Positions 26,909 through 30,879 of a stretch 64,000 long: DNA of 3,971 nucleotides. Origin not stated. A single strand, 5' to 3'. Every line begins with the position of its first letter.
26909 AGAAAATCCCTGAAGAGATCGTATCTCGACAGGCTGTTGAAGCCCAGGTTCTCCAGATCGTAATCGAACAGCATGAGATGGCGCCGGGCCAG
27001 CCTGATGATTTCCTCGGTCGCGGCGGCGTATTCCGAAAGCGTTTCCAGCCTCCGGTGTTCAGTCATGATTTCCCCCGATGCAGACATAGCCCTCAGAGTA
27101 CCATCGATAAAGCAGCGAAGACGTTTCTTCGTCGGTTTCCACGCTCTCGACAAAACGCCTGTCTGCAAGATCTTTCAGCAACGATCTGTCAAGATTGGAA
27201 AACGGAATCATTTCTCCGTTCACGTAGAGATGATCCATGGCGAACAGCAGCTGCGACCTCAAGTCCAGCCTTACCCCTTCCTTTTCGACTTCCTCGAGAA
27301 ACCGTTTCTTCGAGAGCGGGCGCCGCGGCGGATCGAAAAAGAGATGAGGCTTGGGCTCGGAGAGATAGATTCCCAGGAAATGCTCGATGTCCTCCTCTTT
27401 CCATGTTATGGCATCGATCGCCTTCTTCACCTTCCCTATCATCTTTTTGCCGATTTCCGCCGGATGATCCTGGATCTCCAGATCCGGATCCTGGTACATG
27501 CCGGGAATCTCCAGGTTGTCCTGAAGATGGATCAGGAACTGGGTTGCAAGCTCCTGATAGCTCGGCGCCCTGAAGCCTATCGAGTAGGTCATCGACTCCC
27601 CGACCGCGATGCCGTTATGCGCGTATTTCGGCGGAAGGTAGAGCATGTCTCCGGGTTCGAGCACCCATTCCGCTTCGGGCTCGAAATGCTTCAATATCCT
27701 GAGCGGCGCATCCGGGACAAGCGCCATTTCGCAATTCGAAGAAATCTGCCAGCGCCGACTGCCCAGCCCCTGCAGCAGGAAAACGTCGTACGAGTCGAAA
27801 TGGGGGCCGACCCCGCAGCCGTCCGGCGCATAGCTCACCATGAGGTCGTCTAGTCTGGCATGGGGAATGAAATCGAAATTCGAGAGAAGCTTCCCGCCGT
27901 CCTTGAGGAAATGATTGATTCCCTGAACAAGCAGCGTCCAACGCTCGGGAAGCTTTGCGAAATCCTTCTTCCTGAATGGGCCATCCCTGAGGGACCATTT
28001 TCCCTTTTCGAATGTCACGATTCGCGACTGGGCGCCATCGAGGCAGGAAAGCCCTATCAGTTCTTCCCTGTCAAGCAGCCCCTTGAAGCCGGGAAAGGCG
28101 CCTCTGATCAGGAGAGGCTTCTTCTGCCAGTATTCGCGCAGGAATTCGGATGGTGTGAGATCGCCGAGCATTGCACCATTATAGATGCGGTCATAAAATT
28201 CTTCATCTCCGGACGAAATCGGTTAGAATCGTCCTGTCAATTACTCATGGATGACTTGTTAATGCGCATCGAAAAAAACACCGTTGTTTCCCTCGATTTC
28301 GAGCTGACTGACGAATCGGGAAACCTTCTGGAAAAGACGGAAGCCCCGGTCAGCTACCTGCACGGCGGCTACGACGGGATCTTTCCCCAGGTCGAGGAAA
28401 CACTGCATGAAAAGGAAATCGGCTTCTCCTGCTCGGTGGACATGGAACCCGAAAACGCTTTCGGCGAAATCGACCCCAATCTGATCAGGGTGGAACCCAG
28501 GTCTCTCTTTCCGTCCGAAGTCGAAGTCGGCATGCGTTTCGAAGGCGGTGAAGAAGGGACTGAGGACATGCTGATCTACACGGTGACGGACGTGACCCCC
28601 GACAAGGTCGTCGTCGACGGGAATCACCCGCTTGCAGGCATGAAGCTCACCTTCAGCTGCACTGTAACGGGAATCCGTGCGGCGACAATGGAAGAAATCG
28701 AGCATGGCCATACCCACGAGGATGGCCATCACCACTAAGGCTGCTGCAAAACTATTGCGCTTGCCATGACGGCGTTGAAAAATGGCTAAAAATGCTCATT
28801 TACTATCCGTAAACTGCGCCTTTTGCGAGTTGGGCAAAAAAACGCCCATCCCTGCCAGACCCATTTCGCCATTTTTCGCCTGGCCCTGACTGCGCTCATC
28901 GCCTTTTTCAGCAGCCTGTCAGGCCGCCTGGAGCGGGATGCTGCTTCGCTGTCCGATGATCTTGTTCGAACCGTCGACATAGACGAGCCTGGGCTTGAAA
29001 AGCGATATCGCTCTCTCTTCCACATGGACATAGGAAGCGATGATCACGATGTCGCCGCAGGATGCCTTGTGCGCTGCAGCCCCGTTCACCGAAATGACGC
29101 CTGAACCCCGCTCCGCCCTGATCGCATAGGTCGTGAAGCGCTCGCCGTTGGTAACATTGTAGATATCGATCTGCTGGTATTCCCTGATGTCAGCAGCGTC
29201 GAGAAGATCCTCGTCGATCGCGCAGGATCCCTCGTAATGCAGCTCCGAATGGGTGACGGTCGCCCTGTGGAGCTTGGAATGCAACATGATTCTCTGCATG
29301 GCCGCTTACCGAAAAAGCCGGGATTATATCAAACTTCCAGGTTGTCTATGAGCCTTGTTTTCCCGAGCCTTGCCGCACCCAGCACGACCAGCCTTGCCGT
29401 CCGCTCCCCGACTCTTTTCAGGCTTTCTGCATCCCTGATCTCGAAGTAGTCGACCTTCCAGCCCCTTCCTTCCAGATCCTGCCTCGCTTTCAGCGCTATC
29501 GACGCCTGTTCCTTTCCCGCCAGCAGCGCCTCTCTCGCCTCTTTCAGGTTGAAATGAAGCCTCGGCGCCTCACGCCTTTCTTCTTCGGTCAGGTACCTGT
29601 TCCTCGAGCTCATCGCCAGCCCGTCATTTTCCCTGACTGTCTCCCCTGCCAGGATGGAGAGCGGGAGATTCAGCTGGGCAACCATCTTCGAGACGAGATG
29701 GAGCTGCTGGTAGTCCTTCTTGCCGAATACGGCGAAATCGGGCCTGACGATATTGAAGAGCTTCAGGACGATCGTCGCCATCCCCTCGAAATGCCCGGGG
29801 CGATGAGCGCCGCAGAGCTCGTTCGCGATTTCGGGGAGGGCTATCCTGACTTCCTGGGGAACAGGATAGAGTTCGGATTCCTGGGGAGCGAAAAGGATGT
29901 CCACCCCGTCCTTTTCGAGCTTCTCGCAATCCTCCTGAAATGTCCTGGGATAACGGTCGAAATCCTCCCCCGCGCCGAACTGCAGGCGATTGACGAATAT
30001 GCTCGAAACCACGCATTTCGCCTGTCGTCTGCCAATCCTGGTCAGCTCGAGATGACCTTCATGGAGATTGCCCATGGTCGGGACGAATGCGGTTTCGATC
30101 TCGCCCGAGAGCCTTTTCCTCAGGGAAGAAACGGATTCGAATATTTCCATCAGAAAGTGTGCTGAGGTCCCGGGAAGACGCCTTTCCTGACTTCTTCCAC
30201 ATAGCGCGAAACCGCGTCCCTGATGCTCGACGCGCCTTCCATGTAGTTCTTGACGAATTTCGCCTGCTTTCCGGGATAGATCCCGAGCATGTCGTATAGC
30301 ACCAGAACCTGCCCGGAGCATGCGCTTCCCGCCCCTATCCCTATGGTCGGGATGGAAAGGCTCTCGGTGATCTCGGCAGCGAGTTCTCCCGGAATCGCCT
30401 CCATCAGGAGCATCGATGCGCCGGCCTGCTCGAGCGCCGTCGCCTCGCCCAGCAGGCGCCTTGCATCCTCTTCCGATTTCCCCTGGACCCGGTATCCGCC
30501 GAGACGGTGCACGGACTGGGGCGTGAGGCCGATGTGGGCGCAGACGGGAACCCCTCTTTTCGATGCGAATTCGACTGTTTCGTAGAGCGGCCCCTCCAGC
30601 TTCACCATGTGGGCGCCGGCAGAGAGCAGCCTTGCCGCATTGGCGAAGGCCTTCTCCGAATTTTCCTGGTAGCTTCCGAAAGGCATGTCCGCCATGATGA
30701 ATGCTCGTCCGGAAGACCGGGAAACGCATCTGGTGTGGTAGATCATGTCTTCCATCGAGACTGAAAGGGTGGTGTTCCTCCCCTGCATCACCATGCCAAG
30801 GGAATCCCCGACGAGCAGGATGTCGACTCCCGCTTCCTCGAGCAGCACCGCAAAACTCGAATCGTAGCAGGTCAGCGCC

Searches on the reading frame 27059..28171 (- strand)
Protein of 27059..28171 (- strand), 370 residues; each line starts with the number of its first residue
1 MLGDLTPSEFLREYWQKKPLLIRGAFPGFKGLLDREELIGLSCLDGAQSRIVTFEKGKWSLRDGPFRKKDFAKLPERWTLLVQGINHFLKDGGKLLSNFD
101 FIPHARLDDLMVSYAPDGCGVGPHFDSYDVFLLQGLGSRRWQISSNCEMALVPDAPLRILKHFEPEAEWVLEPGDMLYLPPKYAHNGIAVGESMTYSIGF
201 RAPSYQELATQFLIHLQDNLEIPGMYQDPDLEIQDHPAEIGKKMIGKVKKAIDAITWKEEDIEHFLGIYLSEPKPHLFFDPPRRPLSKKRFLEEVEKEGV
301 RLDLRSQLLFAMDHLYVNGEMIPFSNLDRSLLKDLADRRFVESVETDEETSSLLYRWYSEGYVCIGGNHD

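Call 56: search_protein_families(library=pfam, proteins=[window:27059-28171:-], max_evalue=0.000001)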
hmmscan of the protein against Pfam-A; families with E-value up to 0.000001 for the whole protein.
window:27059-28171:- (370 aa): 2 families
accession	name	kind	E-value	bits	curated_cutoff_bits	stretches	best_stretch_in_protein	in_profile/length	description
PF08007.18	JmjC_2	-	2.9e-37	127.5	22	1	95-208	2-127/127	JmjC domain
PF20514.4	ROXA-like_wH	-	3.2e-12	46.9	22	1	256-362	3-117/119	ROXA-like winged helix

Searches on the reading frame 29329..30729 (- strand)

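Call 56: search_protein_families(library=pfam, proteins=[window:29329-30729:-], max_evalue=0.000001)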
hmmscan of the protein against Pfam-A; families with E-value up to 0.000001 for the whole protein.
window:29329-30729:- (466 aa): 1 family
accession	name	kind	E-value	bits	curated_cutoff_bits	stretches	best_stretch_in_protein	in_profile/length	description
PF02569.21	Pantoate_ligase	-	6e-97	324.4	20.7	1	196-464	2-267/268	Pantoate-beta-alanine ligase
